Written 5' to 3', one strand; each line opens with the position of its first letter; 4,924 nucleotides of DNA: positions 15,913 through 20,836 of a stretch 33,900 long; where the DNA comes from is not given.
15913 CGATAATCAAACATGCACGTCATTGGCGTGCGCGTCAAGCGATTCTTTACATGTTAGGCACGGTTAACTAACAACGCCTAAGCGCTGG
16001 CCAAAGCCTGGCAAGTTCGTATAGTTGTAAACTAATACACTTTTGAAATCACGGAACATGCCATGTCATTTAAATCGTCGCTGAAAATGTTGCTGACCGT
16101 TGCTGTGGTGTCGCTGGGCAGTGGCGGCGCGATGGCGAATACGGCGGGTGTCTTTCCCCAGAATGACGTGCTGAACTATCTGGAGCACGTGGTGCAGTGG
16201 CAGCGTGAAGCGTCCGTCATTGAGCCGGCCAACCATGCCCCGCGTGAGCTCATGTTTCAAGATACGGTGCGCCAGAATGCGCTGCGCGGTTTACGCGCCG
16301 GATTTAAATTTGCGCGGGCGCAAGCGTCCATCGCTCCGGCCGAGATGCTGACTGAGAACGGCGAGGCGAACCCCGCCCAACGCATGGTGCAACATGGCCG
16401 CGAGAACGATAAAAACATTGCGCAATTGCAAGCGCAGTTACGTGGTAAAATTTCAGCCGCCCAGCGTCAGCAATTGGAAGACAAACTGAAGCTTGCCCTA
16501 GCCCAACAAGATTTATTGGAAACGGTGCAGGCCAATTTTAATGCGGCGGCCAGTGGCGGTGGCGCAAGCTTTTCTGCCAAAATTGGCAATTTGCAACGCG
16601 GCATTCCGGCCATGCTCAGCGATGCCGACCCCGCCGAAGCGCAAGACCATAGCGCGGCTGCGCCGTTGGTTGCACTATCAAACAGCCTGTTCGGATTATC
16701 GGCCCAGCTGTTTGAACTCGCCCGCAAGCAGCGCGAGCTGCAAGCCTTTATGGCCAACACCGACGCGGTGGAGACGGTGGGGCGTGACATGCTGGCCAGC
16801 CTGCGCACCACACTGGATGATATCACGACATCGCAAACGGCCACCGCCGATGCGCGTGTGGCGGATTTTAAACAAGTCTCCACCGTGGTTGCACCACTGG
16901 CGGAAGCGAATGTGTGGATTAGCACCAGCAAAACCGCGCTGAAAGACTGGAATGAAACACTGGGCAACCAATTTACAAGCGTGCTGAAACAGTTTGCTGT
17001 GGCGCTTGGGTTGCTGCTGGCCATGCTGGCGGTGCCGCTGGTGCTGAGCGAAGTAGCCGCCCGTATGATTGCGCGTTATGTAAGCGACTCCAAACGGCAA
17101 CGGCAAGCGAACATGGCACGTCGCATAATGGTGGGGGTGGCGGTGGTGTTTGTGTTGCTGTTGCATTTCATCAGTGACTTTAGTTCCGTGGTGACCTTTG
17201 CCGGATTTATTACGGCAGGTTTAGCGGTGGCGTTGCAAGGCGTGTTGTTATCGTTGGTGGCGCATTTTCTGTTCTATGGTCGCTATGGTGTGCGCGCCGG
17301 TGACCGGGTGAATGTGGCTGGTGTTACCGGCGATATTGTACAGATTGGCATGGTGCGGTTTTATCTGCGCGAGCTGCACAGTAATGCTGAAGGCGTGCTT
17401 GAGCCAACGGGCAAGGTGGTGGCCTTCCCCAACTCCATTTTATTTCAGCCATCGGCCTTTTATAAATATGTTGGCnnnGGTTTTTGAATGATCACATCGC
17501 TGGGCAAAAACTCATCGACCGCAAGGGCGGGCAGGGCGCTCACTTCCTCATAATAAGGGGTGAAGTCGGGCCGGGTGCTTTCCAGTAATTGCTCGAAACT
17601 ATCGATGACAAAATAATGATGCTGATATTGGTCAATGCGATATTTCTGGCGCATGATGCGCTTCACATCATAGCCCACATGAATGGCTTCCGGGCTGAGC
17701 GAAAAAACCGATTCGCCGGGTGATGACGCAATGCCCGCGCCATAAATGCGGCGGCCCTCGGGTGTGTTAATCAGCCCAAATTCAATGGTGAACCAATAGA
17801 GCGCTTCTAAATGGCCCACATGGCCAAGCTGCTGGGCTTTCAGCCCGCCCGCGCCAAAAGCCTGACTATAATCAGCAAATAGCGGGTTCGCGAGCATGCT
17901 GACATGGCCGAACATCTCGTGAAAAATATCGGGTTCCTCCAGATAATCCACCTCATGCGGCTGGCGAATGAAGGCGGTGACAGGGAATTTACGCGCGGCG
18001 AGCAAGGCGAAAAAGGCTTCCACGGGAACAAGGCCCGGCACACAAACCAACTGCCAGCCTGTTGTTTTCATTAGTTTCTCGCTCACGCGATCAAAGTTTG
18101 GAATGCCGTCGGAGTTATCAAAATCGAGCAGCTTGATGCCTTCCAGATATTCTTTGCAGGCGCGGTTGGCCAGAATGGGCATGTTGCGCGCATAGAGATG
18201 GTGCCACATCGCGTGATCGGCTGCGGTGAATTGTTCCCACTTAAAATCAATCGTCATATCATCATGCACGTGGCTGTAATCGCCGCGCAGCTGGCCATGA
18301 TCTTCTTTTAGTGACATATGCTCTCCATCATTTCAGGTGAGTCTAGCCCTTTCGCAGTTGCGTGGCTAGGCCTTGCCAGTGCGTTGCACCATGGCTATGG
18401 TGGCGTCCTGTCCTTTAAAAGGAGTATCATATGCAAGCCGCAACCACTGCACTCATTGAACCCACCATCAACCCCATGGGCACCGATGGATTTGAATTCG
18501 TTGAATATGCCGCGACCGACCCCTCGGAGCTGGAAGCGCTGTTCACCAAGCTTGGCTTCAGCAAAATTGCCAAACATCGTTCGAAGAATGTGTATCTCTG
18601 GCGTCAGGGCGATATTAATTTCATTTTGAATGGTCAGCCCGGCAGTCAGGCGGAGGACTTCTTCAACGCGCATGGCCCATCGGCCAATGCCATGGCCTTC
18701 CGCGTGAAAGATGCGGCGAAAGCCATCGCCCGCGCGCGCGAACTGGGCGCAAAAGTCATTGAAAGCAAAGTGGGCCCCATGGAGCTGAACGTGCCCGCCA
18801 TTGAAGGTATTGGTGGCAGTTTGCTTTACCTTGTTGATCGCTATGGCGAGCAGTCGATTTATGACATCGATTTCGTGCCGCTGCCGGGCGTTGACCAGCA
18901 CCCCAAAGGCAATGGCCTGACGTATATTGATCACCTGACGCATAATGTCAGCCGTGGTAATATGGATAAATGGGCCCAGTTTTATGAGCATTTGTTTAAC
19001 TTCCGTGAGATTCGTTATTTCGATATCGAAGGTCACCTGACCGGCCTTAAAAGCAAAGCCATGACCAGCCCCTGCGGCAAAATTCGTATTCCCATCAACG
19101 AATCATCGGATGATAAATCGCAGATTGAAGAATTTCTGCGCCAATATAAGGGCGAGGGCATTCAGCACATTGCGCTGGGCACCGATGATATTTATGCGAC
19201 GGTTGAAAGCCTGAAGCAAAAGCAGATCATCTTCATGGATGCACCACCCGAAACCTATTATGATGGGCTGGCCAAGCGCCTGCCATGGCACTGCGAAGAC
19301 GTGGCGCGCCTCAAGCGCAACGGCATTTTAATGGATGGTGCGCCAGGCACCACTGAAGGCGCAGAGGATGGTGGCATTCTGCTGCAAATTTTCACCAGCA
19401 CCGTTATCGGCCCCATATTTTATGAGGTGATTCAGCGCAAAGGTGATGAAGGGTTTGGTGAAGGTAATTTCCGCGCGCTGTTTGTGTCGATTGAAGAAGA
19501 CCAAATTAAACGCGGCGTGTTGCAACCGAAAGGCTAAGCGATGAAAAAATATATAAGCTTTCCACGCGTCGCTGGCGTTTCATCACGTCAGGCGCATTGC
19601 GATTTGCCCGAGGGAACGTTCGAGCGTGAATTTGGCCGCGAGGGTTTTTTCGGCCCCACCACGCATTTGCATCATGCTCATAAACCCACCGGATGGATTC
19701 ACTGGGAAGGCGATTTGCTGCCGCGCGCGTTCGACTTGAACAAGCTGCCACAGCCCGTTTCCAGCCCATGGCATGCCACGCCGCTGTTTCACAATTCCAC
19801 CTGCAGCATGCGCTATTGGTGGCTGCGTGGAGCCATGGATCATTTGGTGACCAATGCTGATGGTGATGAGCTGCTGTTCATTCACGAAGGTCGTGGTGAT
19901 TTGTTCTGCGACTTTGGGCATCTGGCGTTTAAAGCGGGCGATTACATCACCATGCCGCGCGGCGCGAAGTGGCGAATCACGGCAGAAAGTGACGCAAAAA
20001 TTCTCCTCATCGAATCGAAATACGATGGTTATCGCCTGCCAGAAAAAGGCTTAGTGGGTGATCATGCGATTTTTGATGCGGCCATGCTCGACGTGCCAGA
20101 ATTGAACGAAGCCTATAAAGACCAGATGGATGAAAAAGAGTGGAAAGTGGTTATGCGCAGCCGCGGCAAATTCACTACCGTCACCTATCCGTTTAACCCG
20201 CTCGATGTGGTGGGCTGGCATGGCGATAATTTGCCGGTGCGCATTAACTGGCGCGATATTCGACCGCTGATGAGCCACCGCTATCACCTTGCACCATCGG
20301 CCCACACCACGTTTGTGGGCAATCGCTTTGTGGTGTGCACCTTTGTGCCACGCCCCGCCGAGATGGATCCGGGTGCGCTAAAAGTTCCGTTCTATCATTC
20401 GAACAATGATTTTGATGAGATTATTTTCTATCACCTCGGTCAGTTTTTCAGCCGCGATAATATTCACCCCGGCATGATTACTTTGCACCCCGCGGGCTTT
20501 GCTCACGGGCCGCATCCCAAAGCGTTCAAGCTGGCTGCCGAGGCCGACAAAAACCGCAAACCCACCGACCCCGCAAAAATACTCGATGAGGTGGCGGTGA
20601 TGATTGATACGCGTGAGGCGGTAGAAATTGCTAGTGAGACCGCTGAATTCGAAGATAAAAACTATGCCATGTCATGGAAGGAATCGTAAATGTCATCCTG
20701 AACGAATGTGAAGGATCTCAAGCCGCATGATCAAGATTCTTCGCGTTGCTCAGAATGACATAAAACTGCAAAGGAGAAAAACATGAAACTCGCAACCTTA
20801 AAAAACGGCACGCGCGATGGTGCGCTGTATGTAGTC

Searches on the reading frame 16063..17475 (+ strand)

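Call 5: search_protein_families(library=pfam, proteins=[window:16063-17475:+], max_evalue=0.1)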
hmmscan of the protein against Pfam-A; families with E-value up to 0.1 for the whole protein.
window:16063-17475:+ (471 aa): 2 families
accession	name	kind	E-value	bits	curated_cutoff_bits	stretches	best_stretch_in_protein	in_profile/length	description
PF02691.21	VacA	-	0.0097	14.3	22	1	195-261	865-928/1002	Vacuolating cyotoxin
PF00924.24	MS_channel_2nd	-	0.05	14.1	20.2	0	395-436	3-44/68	Mechanosensitive ion channel, beta-domain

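Call 6: search_protein_families(library=phrogs, proteins=[window:16063-17475:+], max_evalue=0.01)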
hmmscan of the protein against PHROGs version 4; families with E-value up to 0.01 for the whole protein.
window:16063-17475:+ (471 aa): 0 families

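Call 24: search_protein_families(library=padloc, proteins=[window:16063-17475:+], max_evalue=1)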
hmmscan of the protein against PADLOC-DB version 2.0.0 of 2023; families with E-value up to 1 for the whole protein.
window:16063-17475:+ (471 aa): 0 families

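Call 42: search_protein_families(library=ncbifam, proteins=[window:16063-17475:+], max_evalue=0.01)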
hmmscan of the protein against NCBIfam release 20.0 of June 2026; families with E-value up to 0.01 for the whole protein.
window:16063-17475:+ (471 aa): 3 families
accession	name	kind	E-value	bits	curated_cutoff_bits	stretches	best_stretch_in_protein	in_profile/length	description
NF007662.0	PRK10334.1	subfamily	4.6e-05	22.8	321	1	308-454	24-172/286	small-conductance mechanosensitive channel MscS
TIGR02168.1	SMC_prok_B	equivalog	0.0015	16.3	567.35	1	45-262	240-462/1181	chromosome segregation protein SMC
TIGR03745.1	conj_TIGR03745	hypoth_equivalog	0.009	15.8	52.5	0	299-371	27-99/105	TIGR03745 family integrating conjugative element membrane protein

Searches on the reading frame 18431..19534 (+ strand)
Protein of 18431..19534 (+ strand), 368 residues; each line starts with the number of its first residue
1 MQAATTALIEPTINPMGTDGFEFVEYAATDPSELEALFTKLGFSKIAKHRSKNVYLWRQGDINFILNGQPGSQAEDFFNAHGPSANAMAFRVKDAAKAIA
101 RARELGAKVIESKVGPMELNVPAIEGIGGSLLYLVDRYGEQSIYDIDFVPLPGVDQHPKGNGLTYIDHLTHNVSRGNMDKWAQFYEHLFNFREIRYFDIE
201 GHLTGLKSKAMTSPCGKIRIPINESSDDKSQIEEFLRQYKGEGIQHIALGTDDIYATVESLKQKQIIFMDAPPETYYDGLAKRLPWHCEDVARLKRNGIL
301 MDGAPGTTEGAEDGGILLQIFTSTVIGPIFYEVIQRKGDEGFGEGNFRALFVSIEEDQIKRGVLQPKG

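Call 7: search_protein_families(library=pfam, proteins=[window:18431-19534:+], max_evalue=0.001)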
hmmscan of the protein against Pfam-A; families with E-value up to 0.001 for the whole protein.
window:18431-19534:+ (368 aa): 4 families
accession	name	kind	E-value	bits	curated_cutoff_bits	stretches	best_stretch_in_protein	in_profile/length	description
PF14696.12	Glyoxalase_5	-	2.1e-58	196.9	27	1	14-148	3-138/139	Hydroxyphenylpyruvate dioxygenase, HPPD, N-terminal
PF00903.31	Glyoxalase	-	1.1e-17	64.9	20.6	1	166-281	2-108/121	Glyoxalase/Bleomycin resistance protein/Dioxygenase superfamily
PF13669.12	Glyoxalase_4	-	3.9e-15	56.5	27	2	178-276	10-101/109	Glyoxalase/Bleomycin resistance protein/Dioxygenase superfamily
PF13468.12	Glyoxalase_3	-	8.6e-05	23.1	25.1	0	237-270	71-102/176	Glyoxalase-like domain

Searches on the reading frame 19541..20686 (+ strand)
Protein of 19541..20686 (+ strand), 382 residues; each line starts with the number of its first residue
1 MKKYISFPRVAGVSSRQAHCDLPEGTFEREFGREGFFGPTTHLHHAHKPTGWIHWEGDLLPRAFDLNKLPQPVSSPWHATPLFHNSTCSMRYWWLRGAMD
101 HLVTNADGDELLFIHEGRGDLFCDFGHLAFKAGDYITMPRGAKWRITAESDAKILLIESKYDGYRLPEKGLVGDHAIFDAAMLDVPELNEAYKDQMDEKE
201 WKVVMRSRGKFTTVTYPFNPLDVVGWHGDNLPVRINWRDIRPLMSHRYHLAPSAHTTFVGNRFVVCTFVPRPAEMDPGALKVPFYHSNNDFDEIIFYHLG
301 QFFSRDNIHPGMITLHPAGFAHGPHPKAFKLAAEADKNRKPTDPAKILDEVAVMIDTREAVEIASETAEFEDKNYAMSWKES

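Call 7: search_protein_families(library=pfam, proteins=[window:19541-20686:+], max_evalue=0.001)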
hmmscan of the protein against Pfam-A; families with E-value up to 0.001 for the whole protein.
window:19541-20686:+ (382 aa): 3 families
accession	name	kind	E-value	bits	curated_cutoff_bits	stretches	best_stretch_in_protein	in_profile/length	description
PF20510.4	HgmA_N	-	8.7e-19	68.3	20.2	1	94-234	131-270/273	Homogentisate 1,2-dioxygenase N-terminal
PF04209.19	HgmA_C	-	8.3e-08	32.6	21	1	259-380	32-147/153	Homogentisate 1,2-dioxygenase C-terminal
PF07883.17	Cupin_2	-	0.00021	21.4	27.2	0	108-156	18-68/70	Cupin domain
